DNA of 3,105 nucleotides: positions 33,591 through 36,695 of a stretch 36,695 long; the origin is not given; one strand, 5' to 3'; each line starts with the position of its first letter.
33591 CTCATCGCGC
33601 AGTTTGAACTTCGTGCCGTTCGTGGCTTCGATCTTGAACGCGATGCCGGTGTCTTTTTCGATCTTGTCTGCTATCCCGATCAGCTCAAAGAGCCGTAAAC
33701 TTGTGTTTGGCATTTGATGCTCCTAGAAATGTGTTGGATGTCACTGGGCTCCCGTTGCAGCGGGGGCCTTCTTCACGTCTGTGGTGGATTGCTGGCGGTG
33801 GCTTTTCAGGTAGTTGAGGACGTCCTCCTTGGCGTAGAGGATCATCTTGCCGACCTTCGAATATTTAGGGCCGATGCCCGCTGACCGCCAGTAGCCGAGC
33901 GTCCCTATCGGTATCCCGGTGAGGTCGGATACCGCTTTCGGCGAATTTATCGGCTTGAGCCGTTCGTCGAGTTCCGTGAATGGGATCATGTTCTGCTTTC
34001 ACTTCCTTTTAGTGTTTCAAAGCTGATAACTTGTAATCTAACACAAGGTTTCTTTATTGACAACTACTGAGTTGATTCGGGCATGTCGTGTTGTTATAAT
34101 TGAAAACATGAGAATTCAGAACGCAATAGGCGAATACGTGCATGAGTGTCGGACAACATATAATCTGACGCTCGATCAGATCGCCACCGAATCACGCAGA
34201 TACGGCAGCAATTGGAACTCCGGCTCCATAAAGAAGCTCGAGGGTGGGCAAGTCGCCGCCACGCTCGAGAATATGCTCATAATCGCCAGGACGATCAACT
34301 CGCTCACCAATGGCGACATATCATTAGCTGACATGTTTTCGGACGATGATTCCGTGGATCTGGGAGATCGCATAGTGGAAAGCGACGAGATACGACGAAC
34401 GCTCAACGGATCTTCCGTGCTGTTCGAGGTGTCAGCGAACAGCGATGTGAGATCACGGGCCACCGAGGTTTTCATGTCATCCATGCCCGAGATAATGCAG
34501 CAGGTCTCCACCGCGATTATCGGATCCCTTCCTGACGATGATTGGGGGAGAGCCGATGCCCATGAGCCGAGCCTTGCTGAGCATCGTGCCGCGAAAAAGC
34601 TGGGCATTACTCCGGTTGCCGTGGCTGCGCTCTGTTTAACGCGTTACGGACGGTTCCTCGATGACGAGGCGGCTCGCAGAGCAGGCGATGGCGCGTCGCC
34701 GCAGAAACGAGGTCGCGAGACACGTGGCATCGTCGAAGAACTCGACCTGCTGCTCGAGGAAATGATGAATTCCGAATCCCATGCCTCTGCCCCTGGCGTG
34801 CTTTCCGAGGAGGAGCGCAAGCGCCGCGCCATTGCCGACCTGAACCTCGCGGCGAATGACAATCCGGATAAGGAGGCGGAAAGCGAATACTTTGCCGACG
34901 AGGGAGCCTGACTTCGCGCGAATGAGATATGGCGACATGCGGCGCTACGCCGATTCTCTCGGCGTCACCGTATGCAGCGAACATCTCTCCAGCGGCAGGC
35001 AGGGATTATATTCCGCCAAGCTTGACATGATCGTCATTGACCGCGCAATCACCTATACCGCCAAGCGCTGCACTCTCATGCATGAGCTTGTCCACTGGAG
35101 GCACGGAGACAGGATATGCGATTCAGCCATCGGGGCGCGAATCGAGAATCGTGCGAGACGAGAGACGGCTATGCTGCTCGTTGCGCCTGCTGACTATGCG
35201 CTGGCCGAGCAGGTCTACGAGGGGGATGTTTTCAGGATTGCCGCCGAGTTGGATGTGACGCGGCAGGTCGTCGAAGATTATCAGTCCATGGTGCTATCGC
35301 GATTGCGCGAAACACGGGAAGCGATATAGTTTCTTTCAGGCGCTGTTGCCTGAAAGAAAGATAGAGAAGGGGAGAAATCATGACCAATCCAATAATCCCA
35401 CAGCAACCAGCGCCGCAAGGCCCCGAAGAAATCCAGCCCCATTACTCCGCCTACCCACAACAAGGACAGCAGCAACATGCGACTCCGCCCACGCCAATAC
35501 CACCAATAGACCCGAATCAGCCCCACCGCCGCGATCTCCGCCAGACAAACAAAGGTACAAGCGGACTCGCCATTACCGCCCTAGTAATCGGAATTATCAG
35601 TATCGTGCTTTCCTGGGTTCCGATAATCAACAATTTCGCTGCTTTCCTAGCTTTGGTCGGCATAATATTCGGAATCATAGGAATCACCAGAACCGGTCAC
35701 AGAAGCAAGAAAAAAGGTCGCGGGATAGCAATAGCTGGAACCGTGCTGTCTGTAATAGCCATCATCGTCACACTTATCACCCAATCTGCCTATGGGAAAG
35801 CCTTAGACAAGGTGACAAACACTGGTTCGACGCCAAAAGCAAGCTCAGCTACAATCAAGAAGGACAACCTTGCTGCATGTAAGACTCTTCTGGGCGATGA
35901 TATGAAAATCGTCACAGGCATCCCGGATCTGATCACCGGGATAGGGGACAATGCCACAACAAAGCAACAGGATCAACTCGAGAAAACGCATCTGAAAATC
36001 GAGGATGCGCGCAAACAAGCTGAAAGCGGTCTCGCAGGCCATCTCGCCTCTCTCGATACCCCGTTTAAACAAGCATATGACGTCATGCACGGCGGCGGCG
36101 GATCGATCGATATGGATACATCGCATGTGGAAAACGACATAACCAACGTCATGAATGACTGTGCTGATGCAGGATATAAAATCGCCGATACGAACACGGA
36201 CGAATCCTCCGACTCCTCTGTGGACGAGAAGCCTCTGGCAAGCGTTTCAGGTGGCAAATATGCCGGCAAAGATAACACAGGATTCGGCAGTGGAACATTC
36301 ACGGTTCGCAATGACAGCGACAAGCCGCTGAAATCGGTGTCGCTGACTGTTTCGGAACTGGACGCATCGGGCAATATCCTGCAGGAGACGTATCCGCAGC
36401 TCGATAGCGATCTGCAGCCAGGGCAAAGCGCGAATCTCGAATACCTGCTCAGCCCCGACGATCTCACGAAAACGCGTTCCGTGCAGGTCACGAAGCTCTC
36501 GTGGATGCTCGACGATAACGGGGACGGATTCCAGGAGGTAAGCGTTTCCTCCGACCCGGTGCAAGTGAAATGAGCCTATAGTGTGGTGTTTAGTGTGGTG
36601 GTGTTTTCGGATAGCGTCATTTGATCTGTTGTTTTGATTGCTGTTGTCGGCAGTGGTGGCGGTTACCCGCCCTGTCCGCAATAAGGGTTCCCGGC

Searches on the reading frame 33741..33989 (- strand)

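Call 119: search_protein_families(library=pfam, proteins=[window:33741-33989:-], max_evalue=0.01)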
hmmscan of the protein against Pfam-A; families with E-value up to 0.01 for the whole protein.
window:33741-33989:- (82 aa): 1 family
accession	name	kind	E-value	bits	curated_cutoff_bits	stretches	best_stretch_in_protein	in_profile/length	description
PF12728.13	HTH_17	-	1.1e-05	26.1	27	1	17-64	4-50/51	Helix-turn-helix domain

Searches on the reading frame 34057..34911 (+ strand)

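Call 48: search_protein_families(library=pfam, proteins=[window:34057-34911:+], max_evalue=0.1)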
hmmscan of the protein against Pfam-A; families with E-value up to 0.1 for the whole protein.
window:34057-34911:+ (284 aa): 1 family
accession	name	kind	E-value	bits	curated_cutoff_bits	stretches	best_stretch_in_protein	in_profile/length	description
PF25644.1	Seadorna_VP4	-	0.023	13.3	27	0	90-149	313-372/627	Seadornavirus membrane penetration protein VP4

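Call 119: search_protein_families(library=pfam, proteins=[window:34108-34911:+], max_evalue=0.01)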
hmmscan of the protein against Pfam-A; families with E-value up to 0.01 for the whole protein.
window:34108-34911:+ (267 aa): 0 families

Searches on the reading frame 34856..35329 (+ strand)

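Call 48: search_protein_families(library=pfam, proteins=[window:34856-35329:+], max_evalue=0.1)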
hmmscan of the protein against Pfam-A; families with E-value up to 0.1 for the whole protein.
window:34856-35329:+ (157 aa): 3 families
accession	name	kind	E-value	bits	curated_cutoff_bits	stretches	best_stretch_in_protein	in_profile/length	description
PF06114.19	Peptidase_M78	-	1.4e-06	28.6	22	1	32-140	1-119/123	IrrE N-terminal-like domain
PF20573.4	DUF6782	-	0.00069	19.4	27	1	30-106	50-126/241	Putative metallopeptidase family (DUF6782)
PF18818.7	MPTase-PolyVal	-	0.0017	18.8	27.5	1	45-100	16-74/126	Zincin-like metallopeptidase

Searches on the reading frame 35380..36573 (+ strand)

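Call 48: search_protein_families(library=pfam, proteins=[window:35380-36573:+], max_evalue=0.1)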
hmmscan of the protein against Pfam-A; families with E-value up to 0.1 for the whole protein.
window:35380-36573:+ (397 aa): 6 families
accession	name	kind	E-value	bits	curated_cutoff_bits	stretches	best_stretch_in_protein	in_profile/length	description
PF13828.11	DUF4190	-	2.3e-11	43.7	35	2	63-133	1-61/62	Domain of unknown function (DUF4190)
PF19733.4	DUF6223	-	0.00038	21.2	27.4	1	85-134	7-56/98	Family of unknown function (DUF6223)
PF06687.17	SUR7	-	0.011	15.9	29.6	1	66-134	92-156/201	SUR7/PalI family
PF07695.17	7TMR-DISM_7TM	-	0.014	15.7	29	1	62-132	102-171/205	7TM diverse intracellular signalling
PF04893.22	Yip1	-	0.02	15.2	28.6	1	62-131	101-171/173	Yip1 domain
PF19779.4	DUF6264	-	0.024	15.3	31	1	11-133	29-139/183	Family of unknown function (DUF6264)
